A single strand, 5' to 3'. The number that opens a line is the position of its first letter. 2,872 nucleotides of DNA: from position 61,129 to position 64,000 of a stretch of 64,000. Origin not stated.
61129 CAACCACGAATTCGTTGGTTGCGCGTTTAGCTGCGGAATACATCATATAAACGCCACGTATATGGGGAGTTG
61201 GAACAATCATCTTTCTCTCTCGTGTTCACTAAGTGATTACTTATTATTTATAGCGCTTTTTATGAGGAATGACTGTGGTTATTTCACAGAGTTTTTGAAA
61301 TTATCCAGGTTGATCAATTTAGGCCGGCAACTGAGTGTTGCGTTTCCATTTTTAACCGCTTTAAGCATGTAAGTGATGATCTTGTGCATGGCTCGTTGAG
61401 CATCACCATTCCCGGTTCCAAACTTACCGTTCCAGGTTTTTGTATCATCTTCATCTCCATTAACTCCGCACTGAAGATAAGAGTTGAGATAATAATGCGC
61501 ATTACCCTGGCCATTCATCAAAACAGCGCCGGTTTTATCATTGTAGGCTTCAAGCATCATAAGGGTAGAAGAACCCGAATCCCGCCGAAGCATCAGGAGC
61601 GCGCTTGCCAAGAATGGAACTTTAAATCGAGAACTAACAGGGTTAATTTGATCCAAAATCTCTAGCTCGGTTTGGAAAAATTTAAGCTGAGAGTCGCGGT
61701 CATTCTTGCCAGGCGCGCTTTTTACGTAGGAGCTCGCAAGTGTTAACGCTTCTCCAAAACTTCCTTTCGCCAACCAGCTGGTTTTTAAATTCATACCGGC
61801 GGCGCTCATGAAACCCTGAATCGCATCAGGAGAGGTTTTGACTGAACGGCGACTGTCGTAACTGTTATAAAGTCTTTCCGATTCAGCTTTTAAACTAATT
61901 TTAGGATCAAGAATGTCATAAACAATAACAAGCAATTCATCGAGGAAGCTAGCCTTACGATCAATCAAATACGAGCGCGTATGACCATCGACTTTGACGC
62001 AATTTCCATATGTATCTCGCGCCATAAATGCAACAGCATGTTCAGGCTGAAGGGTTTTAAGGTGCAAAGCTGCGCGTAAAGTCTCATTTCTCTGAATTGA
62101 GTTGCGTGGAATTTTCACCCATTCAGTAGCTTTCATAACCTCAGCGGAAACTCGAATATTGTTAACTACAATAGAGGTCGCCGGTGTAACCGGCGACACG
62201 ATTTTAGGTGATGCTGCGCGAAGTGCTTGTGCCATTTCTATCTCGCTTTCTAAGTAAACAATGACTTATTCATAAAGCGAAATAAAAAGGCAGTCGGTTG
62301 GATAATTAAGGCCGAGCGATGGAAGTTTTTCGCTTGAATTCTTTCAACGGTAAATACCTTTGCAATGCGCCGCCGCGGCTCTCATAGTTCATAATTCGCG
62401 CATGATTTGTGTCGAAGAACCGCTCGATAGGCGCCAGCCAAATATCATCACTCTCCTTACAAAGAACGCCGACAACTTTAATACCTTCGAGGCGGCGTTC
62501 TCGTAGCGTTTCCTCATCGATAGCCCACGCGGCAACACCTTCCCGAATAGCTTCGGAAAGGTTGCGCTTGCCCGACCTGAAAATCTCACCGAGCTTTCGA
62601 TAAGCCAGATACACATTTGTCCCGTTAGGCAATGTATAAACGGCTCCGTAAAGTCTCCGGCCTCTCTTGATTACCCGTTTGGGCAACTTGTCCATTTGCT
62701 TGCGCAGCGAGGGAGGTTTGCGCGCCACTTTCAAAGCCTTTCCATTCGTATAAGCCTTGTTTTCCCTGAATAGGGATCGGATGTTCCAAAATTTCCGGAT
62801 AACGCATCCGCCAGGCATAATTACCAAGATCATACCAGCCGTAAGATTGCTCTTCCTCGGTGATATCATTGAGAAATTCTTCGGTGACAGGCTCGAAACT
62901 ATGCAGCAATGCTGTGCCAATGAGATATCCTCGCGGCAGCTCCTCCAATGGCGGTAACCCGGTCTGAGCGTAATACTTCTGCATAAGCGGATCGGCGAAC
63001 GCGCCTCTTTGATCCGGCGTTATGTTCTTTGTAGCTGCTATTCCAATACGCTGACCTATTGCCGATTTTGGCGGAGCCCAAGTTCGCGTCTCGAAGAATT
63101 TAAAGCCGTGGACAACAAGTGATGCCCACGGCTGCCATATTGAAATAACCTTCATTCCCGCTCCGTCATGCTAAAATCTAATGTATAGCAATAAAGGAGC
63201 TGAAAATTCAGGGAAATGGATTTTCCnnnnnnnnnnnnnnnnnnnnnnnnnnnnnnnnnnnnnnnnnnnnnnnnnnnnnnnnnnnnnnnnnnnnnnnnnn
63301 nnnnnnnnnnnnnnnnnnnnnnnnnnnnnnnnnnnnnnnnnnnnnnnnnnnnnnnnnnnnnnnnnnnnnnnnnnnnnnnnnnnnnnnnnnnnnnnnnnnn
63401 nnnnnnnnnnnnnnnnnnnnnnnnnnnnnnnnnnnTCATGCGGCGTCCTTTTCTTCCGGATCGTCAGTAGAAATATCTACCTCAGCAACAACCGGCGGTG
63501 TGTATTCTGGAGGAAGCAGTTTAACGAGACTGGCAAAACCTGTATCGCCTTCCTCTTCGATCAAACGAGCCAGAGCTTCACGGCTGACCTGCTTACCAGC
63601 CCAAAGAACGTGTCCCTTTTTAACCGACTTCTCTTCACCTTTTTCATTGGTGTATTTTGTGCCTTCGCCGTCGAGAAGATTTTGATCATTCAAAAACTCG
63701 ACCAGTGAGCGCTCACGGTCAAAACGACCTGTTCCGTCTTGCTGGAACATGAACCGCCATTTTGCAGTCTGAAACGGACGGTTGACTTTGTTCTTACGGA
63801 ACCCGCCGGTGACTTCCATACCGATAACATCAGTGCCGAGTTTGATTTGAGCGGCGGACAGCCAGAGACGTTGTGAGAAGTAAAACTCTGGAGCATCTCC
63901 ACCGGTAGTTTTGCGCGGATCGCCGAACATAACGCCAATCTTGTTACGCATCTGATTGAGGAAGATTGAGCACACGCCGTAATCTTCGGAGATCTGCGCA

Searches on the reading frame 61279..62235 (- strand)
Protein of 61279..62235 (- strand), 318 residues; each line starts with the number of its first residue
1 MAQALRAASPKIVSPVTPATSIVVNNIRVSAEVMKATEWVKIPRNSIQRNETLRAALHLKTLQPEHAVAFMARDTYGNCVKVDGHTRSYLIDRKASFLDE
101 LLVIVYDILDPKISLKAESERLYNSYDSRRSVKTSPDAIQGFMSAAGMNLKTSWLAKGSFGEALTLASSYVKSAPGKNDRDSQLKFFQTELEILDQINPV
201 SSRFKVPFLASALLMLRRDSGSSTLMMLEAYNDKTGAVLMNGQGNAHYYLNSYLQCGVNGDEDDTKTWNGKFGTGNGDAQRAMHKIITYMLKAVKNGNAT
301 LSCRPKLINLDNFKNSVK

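Call 39: find_encoding_contigs(protein=window:61279-62235:-, flank=10000, max_places=4)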
Protein window:61279-62235:- (318 aa): no gene with exactly this product is on record in the collection.

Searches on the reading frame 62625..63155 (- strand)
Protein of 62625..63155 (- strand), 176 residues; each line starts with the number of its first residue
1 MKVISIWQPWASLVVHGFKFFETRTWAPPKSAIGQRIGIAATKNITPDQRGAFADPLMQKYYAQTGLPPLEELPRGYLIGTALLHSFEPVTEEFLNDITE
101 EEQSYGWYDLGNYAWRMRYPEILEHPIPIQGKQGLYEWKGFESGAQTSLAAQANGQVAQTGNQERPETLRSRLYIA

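Call 54: find_encoding_contigs(protein=window:62625-63155:-, flank=10000, max_places=3)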
Protein window:62625-63155:- (176 aa): no gene with exactly this product is on record in the collection.

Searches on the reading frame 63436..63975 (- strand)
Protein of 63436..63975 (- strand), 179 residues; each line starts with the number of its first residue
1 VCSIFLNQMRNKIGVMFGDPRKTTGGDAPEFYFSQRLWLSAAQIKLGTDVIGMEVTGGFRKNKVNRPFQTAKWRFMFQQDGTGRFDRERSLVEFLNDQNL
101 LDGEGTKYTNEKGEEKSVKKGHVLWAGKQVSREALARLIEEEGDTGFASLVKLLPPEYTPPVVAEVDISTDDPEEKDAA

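Call 56: find_related_loci(query=window:63436-63975:-, collection=viral_contigs, flank=10000)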
Query window:63436-63975:- (179 aa) in viral_contigs; peptide patterns used: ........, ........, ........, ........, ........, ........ (x = any residue, [..] = any of these).
38 stretches matched a pattern; 9 encode a relative of the query (tblastn E <= 1e-3); 9 distinct loci.
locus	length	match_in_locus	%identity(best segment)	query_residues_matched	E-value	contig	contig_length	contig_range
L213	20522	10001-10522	82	1-177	5e-97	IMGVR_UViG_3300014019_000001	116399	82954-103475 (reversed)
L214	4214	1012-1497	68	1-171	2e-74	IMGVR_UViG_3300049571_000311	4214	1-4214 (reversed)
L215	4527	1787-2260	61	1-172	2e-66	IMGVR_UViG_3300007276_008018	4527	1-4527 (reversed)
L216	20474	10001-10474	61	1-172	2e-66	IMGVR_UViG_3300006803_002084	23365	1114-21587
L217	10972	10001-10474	61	1-172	2e-66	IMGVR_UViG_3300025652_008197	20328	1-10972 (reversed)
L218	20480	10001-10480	56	1-175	6e-60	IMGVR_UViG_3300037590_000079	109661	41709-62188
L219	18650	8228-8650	26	1-128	1e-6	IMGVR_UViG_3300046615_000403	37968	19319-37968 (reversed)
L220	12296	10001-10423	26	1-128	1e-6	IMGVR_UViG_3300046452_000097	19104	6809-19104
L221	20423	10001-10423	26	1-128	9e-7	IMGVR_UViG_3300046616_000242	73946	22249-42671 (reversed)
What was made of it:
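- Tried and rejected: I used the closest IMG/VR relative instead (call 56).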

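Call 76: search_protein_families(library=pfam, proteins=[L213:1075-1722:+], max_evalue=0.1)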
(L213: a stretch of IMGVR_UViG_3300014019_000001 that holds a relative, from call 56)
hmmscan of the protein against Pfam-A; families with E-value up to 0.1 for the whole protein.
L213:1075-1722:+ (215 aa): 1 family
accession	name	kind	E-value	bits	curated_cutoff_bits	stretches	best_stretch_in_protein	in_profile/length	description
PF04542.20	Sigma70_r2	-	7.5e-06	26.1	24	1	17-70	10-58/71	Sigma-70 region 2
